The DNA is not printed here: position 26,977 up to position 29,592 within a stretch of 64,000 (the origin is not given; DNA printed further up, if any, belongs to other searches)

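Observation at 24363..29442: TonB-dependent receptor paired with an uncharacterised two-module lipoprotein (not a SusC/SusD pair)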

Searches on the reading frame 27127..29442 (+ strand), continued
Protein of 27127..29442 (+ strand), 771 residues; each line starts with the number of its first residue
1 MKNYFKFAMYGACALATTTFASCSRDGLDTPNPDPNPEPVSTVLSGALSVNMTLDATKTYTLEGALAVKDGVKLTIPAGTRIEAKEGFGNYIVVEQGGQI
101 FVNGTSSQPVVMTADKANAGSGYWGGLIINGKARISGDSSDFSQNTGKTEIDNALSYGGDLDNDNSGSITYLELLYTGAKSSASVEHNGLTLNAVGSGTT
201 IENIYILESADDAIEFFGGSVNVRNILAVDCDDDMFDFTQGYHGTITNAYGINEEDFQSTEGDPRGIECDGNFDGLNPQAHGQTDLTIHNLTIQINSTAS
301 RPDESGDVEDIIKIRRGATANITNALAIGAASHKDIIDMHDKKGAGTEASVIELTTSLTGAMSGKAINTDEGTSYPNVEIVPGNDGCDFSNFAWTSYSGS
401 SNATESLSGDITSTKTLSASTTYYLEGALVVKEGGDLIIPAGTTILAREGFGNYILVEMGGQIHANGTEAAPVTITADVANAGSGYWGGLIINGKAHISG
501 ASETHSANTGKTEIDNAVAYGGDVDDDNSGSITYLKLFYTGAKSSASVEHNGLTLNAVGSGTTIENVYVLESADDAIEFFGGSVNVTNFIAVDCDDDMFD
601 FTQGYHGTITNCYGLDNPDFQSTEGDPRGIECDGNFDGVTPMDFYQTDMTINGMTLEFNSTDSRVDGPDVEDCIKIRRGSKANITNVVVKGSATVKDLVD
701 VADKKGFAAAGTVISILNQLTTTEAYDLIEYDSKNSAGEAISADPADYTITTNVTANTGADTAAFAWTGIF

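Call 81: search_protein_families(library=ncbifam, proteins=[L062:4508-5200:+, L062:5200-6918:+, L039:12309-12989:+, L039:12989-14251:+, L054:6308-6997:-, L054:4599-6308:-, L070:11285-11962:+, L070:11962-13662:+, L046:18473-19165:-, L046:16612-18342:-], max_evalue=1e-10)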
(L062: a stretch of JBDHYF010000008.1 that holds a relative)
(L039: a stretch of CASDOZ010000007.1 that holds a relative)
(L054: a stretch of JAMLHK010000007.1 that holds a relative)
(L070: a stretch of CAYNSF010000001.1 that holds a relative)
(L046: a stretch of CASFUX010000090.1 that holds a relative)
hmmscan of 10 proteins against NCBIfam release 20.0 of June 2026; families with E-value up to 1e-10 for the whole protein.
L062:4508-5200:+ (231 aa): 52 families (the best 25 are shown)
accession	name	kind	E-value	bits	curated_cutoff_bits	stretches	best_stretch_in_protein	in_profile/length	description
NF053854.1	RespRegPhoBBctds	equivalog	4.1e-90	301.1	270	1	7-226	1-224/225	two-component system response regulator PhoB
TIGR02154.1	PhoB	equivalog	6.2e-58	195.8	296.2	1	5-226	3-225/226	phosphate regulon transcriptional regulator PhoB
NF045944.1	ResRegRpaBCyano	equivalog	1.6e-50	171.6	330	1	8-226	1-227/229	response regulator transcription factor RpaB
NF040689.1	MtrAB_MtrA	equivalog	6.3e-49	166.3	300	1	7-225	1-217/219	MtrAB system response regulator MtrA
NF008296.0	PRK11083.1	equivalog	7.6e-49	166.2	273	1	4-226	3-225/228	two-component system response regulator CreB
NF040534.1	resp_reg_YycF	equivalog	1.7e-46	158.3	340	1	6-224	2-225/231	response regulator YycF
NF051850.1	RespRegRprY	equivalog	2.2e-44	151.6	370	1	4-225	4-225/234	response regulator transcription factor RprY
NF033120.0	vanR_FM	exception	5.4e-44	150.6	460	1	6-226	5-229/231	vancomycin resistance response regulator transcription factor, VanR-F/VanR-M family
NF033117.2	vanR_ACDEGLN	exception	1.2e-43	149.3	350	1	7-210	1-206/226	VanR-ABDEGLN family response regulator transcription factor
NF041733.1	resp_reg_CseB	equivalog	6.6e-43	146.7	350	1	6-227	2-227/228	two-component system response regulator CseB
NF007005.1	PRK09468.1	equivalog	2.1e-42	145.2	331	1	4-211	3-213/237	osmolarity response regulator transcription factor OmpR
NF041209.1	resp_regPieR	equivalog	1.3e-41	142.7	450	1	6-226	2-227/231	two component system response regulator PieR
NF007546.0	PRK10161.1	equivalog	2.6e-41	141.7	471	1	5-227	3-226/229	phosphate response regulator transcription factor PhoB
NF007982.1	PRK10710.1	equivalog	3.2e-41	141.4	380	1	4-227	7-228/235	envelope stress response regulator BaeR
NF008199.0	PRK10955.1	equivalog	6e-41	140.9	341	1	5-210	2-209/232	envelope stress response regulator transcription factor CpxR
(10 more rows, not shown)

L062:5200-6918:+ (573 aa): 50 families (the best 25 are shown)
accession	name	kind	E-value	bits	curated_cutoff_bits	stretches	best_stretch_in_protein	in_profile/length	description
NF053855.1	HisKinPhoRBctds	equivalog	3.4e-162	540.9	500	1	4-570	2-583/583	two-component system sensor histidine kinase PhoR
NF046044.1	PnpS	equivalog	3.7e-62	210.6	400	1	210-568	25-389/390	two-component system histidine kinase PnpS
TIGR02966.1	phoR_proteo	equivalog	7.4e-62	209.3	334.2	1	237-567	3-332/333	phosphate regulon sensor histidine kinase PhoR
NF033092.0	HK_WalK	equivalog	3e-52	178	725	1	58-568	69-592/594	cell wall metabolism sensor histidine kinase WalK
NF008235.0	PRK11006.1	equivalog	2.7e-40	138.5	390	1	224-571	78-424/431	phosphate regulon sensor histidine kinase PhoR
NF041735.1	hist_kin_RppB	equivalog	1.3e-37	129.6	400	1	349-566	217-435/438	two-component system sensor histidine kinase RppB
NF008312.0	PRK11100.1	equivalog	5.8e-36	124.3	356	1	350-570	258-474/477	two-component system sensor histidine kinase CreC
NF007007.0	PRK09470.1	equivalog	1.6e-35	122.9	486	1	339-568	236-457/463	envelope stress sensor histidine kinase CpxA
NF033093.1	HK_VicK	exception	2.5e-35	122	680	1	154-566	6-431/448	cell wall metabolism sensor histidine kinase VicK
NF033091.0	HK_VanS_ACDEFG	equivalog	3e-35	121.7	400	1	347-558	73-283/293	vancomycin resistance histidine kinase VanS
NF007837.0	PRK10549.1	equivalog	3.7e-35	121.5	603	1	340-569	232-457/466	envelope stress sensor histidine kinase BaeS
NF045900.1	HisKinCpxALeg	equivalog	3.9e-35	121.4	800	1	340-568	223-449/451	two-component system sensor histidine kinase CpxA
NF012163.2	BaeS_SmeS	equivalog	2e-32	112.7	500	1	340-565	232-453/457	sensor histidine kinase efflux regulator BaeS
TIGR01386.1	cztS_silS_copS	subfamily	2.6e-32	112.4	292.55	1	340-567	233-455/457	heavy metal sensor histidine kinase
NF008025.0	PRK10755.1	equivalog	9.4e-31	106.8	314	1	338-570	133-356/362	two-component system sensor histidine kinase PmrB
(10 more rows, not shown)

L039:12309-12989:+ (227 aa): 57 families (the best 25 are shown)
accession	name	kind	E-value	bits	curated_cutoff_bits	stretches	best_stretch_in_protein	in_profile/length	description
NF053854.1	RespRegPhoBBctds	equivalog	2.5e-108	360.6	270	1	3-226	1-225/225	two-component system response regulator PhoB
TIGR02154.1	PhoB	equivalog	8.9e-62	208.3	296.2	1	2-225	4-225/226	phosphate regulon transcriptional regulator PhoB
NF040534.1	resp_reg_YycF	equivalog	5e-53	179.7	340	1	2-224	2-226/231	response regulator YycF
NF045944.1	ResRegRpaBCyano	equivalog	2.8e-52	177.4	330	1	4-226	1-228/229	response regulator transcription factor RpaB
NF008296.0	PRK11083.1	equivalog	6.2e-50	169.7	273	1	2-226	5-226/228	two-component system response regulator CreB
NF051850.1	RespRegRprY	equivalog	8.2e-48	162.8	370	1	1-209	5-209/234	response regulator transcription factor RprY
NF033117.2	vanR_ACDEGLN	exception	1.8e-47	161.8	350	1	3-226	1-226/226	VanR-ABDEGLN family response regulator transcription factor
NF040689.1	MtrAB_MtrA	equivalog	2.1e-47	161.3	300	1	3-223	1-216/219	MtrAB system response regulator MtrA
NF007546.0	PRK10161.1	equivalog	9.7e-45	152.9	471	1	2-225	4-225/229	phosphate response regulator transcription factor PhoB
NF033120.0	vanR_FM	exception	1.3e-44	152.6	460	1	2-226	5-230/231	vancomycin resistance response regulator transcription factor, VanR-F/VanR-M family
NF007005.1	PRK09468.1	equivalog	2.1e-43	148.5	331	1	2-225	5-231/237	osmolarity response regulator transcription factor OmpR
NF041734.1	resp_reg_RppA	equivalog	1.8e-42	145.3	250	1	1-226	1-228/229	two-component system response regulator RppA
NF041733.1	resp_reg_CseB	equivalog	1.9e-42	145.2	350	1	2-225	2-226/228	two-component system response regulator CseB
NF041209.1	resp_regPieR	equivalog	2e-42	145.4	450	1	1-226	1-228/231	two component system response regulator PieR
NF008199.0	PRK10955.1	equivalog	2.4e-42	145.4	341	1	2-208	3-208/232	envelope stress response regulator transcription factor CpxR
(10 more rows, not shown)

L039:12989-14251:+ (421 aa): 59 families (the best 25 are shown)
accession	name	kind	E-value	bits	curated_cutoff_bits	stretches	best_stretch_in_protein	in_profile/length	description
NF053855.1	HisKinPhoRBctds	equivalog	1.1e-148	496.2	500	2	191-420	354-583/583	two-component system sensor histidine kinase PhoR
TIGR02966.1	phoR_proteo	equivalog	4.6e-62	210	334.2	1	85-417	14-332/333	phosphate regulon sensor histidine kinase PhoR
NF046044.1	PnpS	equivalog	5.2e-60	203.5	400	1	196-418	168-389/390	two-component system histidine kinase PnpS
NF041735.1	hist_kin_RppB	equivalog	3.8e-47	161.1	400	1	193-418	211-437/438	two-component system sensor histidine kinase RppB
NF033092.0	HK_WalK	equivalog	6.6e-47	160.4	725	1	191-418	365-592/594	cell wall metabolism sensor histidine kinase WalK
NF007007.0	PRK09470.1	equivalog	1.2e-42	146.4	486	1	192-418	239-457/463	envelope stress sensor histidine kinase CpxA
NF008235.0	PRK11006.1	equivalog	1.5e-42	145.9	390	1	185-421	192-424/431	phosphate regulon sensor histidine kinase PhoR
NF033091.0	HK_VanS_ACDEFG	equivalog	3.4e-42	144.5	400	1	196-407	72-282/293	vancomycin resistance histidine kinase VanS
NF008312.0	PRK11100.1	equivalog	2.2e-40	138.9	356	1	200-419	258-473/477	two-component system sensor histidine kinase CreC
NF012163.2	BaeS_SmeS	equivalog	3.9e-39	134.8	500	1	188-418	231-456/457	sensor histidine kinase efflux regulator BaeS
NF033093.1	HK_VicK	exception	3.9e-38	131.2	680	1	182-417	193-432/448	cell wall metabolism sensor histidine kinase VicK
NF007837.0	PRK10549.1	equivalog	5.2e-38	130.9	603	1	187-418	230-456/466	envelope stress sensor histidine kinase BaeS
TIGR01386.1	cztS_silS_copS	subfamily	7e-38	130.8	292.55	1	199-417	242-455/457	heavy metal sensor histidine kinase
NF045900.1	HisKinCpxALeg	equivalog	2e-37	129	800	1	194-418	227-449/451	two-component system sensor histidine kinase CpxA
NF007898.0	PRK10604.1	equivalog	1.4e-32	113.5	478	1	192-418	206-421/433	two-component system sensor histidine kinase RstB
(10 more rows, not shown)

L054:6308-6997:- (230 aa): 61 families (the best 25 are shown)
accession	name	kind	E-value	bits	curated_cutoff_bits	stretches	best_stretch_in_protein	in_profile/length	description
NF053854.1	RespRegPhoBBctds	equivalog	3e-94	314.6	270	1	6-226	1-225/225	two-component system response regulator PhoB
TIGR02154.1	PhoB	equivalog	1.7e-61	207.4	296.2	1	4-225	3-225/226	phosphate regulon transcriptional regulator PhoB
NF045944.1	ResRegRpaBCyano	equivalog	1.8e-54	184.6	330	1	7-226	1-228/229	response regulator transcription factor RpaB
NF040689.1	MtrAB_MtrA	equivalog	1.9e-53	181.1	300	1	6-224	1-217/219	MtrAB system response regulator MtrA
NF008296.0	PRK11083.1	equivalog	4.6e-53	180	273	1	1-225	1-225/228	two-component system response regulator CreB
NF040534.1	resp_reg_YycF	equivalog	1.2e-51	175.2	340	1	4-224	1-226/231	response regulator YycF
NF033117.2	vanR_ACDEGLN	exception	4.9e-48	163.7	350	1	6-211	1-208/226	VanR-ABDEGLN family response regulator transcription factor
NF051850.1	RespRegRprY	equivalog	5.4e-48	163.4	370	1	5-226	6-227/234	response regulator transcription factor RprY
NF007005.1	PRK09468.1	equivalog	1.1e-45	155.9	331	1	3-209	3-212/237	osmolarity response regulator transcription factor OmpR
NF041733.1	resp_reg_CseB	equivalog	1.6e-45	155.3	350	1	5-226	2-227/228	two-component system response regulator CseB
NF007546.0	PRK10161.1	equivalog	1.9e-45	155.2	471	1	4-228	3-228/229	phosphate response regulator transcription factor PhoB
TIGR01387.1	cztR_silR_copR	subfamily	5.5e-45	153.7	279.2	1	6-223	1-216/218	heavy metal response regulator transcription factor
NF041734.1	resp_reg_RppA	equivalog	5.8e-45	153.4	250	1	5-226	2-228/229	two-component system response regulator RppA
NF033120.0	vanR_FM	exception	1.4e-44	152.4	460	1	1-226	1-230/231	vancomycin resistance response regulator transcription factor, VanR-F/VanR-M family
NF012227.0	AdeR_RR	equivalog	8.1e-44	149.9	340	1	4-227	12-238/239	efflux system response regulator transcription factor AdeR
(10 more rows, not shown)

L054:4599-6308:- (570 aa): 55 families (the best 25 are shown)
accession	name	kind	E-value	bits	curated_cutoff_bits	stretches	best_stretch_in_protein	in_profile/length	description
NF053855.1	HisKinPhoRBctds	equivalog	6.2e-182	606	500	1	3-570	1-583/583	two-component system sensor histidine kinase PhoR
TIGR02966.1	phoR_proteo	equivalog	2.4e-62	210.9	334.2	1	239-567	5-332/333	phosphate regulon sensor histidine kinase PhoR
NF046044.1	PnpS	equivalog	6.5e-62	209.8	400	1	209-568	24-389/390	two-component system histidine kinase PnpS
NF033092.0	HK_WalK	equivalog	1.1e-49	169.5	725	1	12-568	13-592/594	cell wall metabolism sensor histidine kinase WalK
NF008235.0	PRK11006.1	equivalog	8.2e-45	153.4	390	1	315-569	171-422/431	phosphate regulon sensor histidine kinase PhoR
NF041735.1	hist_kin_RppB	equivalog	8.2e-44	150.1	400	1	347-568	215-437/438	two-component system sensor histidine kinase RppB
NF008312.0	PRK11100.1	equivalog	1.1e-39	136.6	356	1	350-569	258-473/477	two-component system sensor histidine kinase CreC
NF033091.0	HK_VanS_ACDEFG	equivalog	1.4e-39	136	400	1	337-558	63-283/293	vancomycin resistance histidine kinase VanS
NF007837.0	PRK10549.1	equivalog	6.3e-36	124.1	603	1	341-568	233-456/466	envelope stress sensor histidine kinase BaeS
NF007007.0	PRK09470.1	equivalog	2.2e-35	122.5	486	1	343-568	240-457/463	envelope stress sensor histidine kinase CpxA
TIGR01386.1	cztS_silS_copS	subfamily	1.3e-34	120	292.55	1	345-567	238-455/457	heavy metal sensor histidine kinase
NF012163.2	BaeS_SmeS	equivalog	2e-34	119.3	500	1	342-568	234-456/457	sensor histidine kinase efflux regulator BaeS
NF008025.0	PRK10755.1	equivalog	3.2e-31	108.3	314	1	338-562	133-348/362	two-component system sensor histidine kinase PmrB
NF045900.1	HisKinCpxALeg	equivalog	1.9e-30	106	800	1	343-568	226-449/451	two-component system sensor histidine kinase CpxA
NF033093.1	HK_VicK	exception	3e-30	105.3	680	1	333-565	194-430/448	cell wall metabolism sensor histidine kinase VicK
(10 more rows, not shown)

L070:11285-11962:+ (226 aa): 57 families (the best 25 are shown)
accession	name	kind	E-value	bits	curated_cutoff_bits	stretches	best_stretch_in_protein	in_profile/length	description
NF053854.1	RespRegPhoBBctds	equivalog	3.5e-97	324.2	270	1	4-222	1-225/225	two-component system response regulator PhoB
TIGR02154.1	PhoB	equivalog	1e-63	214.7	296.2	1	2-221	3-225/226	phosphate regulon transcriptional regulator PhoB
NF040689.1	MtrAB_MtrA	equivalog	9.1e-54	182.1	300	1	4-219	1-216/219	MtrAB system response regulator MtrA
NF045944.1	ResRegRpaBCyano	equivalog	1e-53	182.1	330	1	5-222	1-228/229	response regulator transcription factor RpaB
NF008296.0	PRK11083.1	equivalog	6.1e-53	179.6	273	1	2-222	4-226/228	two-component system response regulator CreB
NF040534.1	resp_reg_YycF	equivalog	4.1e-51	173.5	340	1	3-220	2-226/231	response regulator YycF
NF051850.1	RespRegRprY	equivalog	3e-49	167.5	370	1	3-222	6-227/234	response regulator transcription factor RprY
NF033120.0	vanR_FM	exception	3.9e-48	164.1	460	1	3-222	5-230/231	vancomycin resistance response regulator transcription factor, VanR-F/VanR-M family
NF033117.2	vanR_ACDEGLN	exception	4.4e-48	163.8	350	1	4-206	1-207/226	VanR-ABDEGLN family response regulator transcription factor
NF007982.1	PRK10710.1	equivalog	1.3e-44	152.5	380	1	2-225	8-231/235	envelope stress response regulator BaeR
NF007005.1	PRK09468.1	equivalog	1.6e-44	152.1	331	1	2-205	4-212/237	osmolarity response regulator transcription factor OmpR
NF012227.0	AdeR_RR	equivalog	1.8e-43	148.7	340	1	3-222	13-237/239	efflux system response regulator transcription factor AdeR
NF007546.0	PRK10161.1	equivalog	2e-43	148.6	471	1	3-223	4-227/229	phosphate response regulator transcription factor PhoB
NF041733.1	resp_reg_CseB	equivalog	2.3e-43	148.2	350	1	3-222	2-227/228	two-component system response regulator CseB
NF041734.1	resp_reg_RppA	equivalog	8.2e-43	146.4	250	1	3-222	2-228/229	two-component system response regulator RppA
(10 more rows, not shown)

L070:11962-13662:+ (567 aa): 49 families (the best 25 are shown)
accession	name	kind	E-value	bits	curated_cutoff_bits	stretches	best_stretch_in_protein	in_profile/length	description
NF053855.1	HisKinPhoRBctds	equivalog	1e-178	595.4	500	1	4-567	2-583/583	two-component system sensor histidine kinase PhoR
TIGR02966.1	phoR_proteo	equivalog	3.4e-68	230.1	334.2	1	235-564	4-332/333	phosphate regulon sensor histidine kinase PhoR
NF046044.1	PnpS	equivalog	1e-66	225.6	400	1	190-565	7-389/390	two-component system histidine kinase PnpS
NF033092.0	HK_WalK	equivalog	1.6e-53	182.2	725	1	10-565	12-592/594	cell wall metabolism sensor histidine kinase WalK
NF008235.0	PRK11006.1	equivalog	2.7e-45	155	390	1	251-566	112-422/431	phosphate regulon sensor histidine kinase PhoR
NF041735.1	hist_kin_RppB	equivalog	7e-43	147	400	1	344-565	215-437/438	two-component system sensor histidine kinase RppB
NF033091.0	HK_VanS_ACDEFG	equivalog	1.2e-39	136.2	400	1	333-555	62-283/293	vancomycin resistance histidine kinase VanS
NF008312.0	PRK11100.1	equivalog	2e-38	132.4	356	1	347-566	258-473/477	two-component system sensor histidine kinase CreC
TIGR01386.1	cztS_silS_copS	subfamily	1.6e-36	126.3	292.55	1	345-564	241-455/457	heavy metal sensor histidine kinase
NF007837.0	PRK10549.1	equivalog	1.6e-36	126.1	603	1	339-565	234-456/466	envelope stress sensor histidine kinase BaeS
NF007007.0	PRK09470.1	equivalog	1.2e-35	123.4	486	1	343-565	243-457/463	envelope stress sensor histidine kinase CpxA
NF012163.2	BaeS_SmeS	equivalog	7.6e-34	117.4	500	1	339-563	234-454/457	sensor histidine kinase efflux regulator BaeS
NF033093.1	HK_VicK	exception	3.1e-31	108.5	680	1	158-561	10-429/448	cell wall metabolism sensor histidine kinase VicK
NF045900.1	HisKinCpxALeg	equivalog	9.2e-31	107.1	800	1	343-564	229-448/451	two-component system sensor histidine kinase CpxA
NF045911.1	TCSHisKinNblS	equivalog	1.1e-29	103.3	1000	1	330-565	373-618/621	two-component system sensor histidine kinase NblS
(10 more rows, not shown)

L046:18473-19165:- (231 aa): 61 families (the best 25 are shown)
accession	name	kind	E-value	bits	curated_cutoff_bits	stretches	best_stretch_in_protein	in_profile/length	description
NF053854.1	RespRegPhoBBctds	equivalog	6.6e-99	329.8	270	1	9-230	1-225/225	two-component system response regulator PhoB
TIGR02154.1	PhoB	equivalog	1.8e-57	194.3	296.2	1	8-229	4-225/226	phosphate regulon transcriptional regulator PhoB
NF045944.1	ResRegRpaBCyano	equivalog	6.1e-55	186.1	330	1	10-230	1-228/229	response regulator transcription factor RpaB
NF008296.0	PRK11083.1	equivalog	1.8e-51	174.7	273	1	8-229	5-225/228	two-component system response regulator CreB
NF040534.1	resp_reg_YycF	equivalog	1.1e-49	168.8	340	1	9-230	3-228/231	response regulator YycF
NF033117.2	vanR_ACDEGLN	exception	3.5e-49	167.4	350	1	9-214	1-207/226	VanR-ABDEGLN family response regulator transcription factor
NF033120.0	vanR_FM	exception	2.1e-47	161.7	460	1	6-231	3-231/231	vancomycin resistance response regulator transcription factor, VanR-F/VanR-M family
NF040689.1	MtrAB_MtrA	equivalog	1.4e-45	155.4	300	1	9-213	1-199/219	MtrAB system response regulator MtrA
NF041733.1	resp_reg_CseB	equivalog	2.1e-45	154.9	350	1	8-230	2-227/228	two-component system response regulator CseB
NF007982.1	PRK10710.1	equivalog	5.3e-44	150.5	380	1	7-216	8-211/235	envelope stress response regulator BaeR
NF051850.1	RespRegRprY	equivalog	6.2e-43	146.9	370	1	6-228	4-225/234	response regulator transcription factor RprY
NF008034.0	PRK10766.1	equivalog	1.6e-42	145.6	275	1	7-229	3-226/231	two-component system response regulator TorR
NF007005.1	PRK09468.1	equivalog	2.6e-42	144.9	331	1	8-213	5-212/237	osmolarity response regulator transcription factor OmpR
NF007546.0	PRK10161.1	equivalog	3.8e-42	144.4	471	1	9-229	5-225/229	phosphate response regulator transcription factor PhoB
TIGR01387.1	cztR_silR_copR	subfamily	1.8e-41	142.2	279.2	1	9-228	1-217/218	heavy metal response regulator transcription factor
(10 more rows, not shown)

L046:16612-18342:- (577 aa): 48 families (the best 25 are shown)
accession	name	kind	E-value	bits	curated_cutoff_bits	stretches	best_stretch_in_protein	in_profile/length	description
NF053855.1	HisKinPhoRBctds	equivalog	3.4e-174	580.5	500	1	3-577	1-583/583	two-component system sensor histidine kinase PhoR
TIGR02966.1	phoR_proteo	equivalog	3.3e-62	210.4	334.2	1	250-574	11-332/333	phosphate regulon sensor histidine kinase PhoR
NF046044.1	PnpS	equivalog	2.9e-59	201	400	1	213-575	23-389/390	two-component system histidine kinase PnpS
NF033092.0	HK_WalK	equivalog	6.3e-48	163.7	725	1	78-575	85-592/594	cell wall metabolism sensor histidine kinase WalK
NF041735.1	hist_kin_RppB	equivalog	1.5e-42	145.9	400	1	356-575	216-437/438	two-component system sensor histidine kinase RppB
NF008235.0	PRK11006.1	equivalog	6.3e-41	140.6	390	1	323-576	171-422/431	phosphate regulon sensor histidine kinase PhoR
NF033091.0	HK_VanS_ACDEFG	equivalog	3.5e-39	134.6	400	1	351-563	69-281/293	vancomycin resistance histidine kinase VanS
NF008312.0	PRK11100.1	equivalog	5.4e-37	127.7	356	1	358-575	258-472/477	two-component system sensor histidine kinase CreC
NF007007.0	PRK09470.1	equivalog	5.1e-36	124.5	486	1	347-575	236-457/463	envelope stress sensor histidine kinase CpxA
NF007837.0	PRK10549.1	equivalog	6.5e-36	124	603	1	349-575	233-456/466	envelope stress sensor histidine kinase BaeS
NF012163.2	BaeS_SmeS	equivalog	9e-34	117.2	500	1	349-576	233-457/457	sensor histidine kinase efflux regulator BaeS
NF033093.1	HK_VicK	exception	1e-32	113.4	680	1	164-571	12-429/448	cell wall metabolism sensor histidine kinase VicK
NF045911.1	TCSHisKinNblS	equivalog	2.5e-30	105.4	1000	1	340-576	372-619/621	two-component system sensor histidine kinase NblS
TIGR01386.1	cztS_silS_copS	subfamily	1.2e-29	103.6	292.55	1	356-571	241-452/457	heavy metal sensor histidine kinase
NF012226.0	AdeS_HK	equivalog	2.2e-29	102.7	500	1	360-562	142-339/353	two-component sensor histidine kinase AdeS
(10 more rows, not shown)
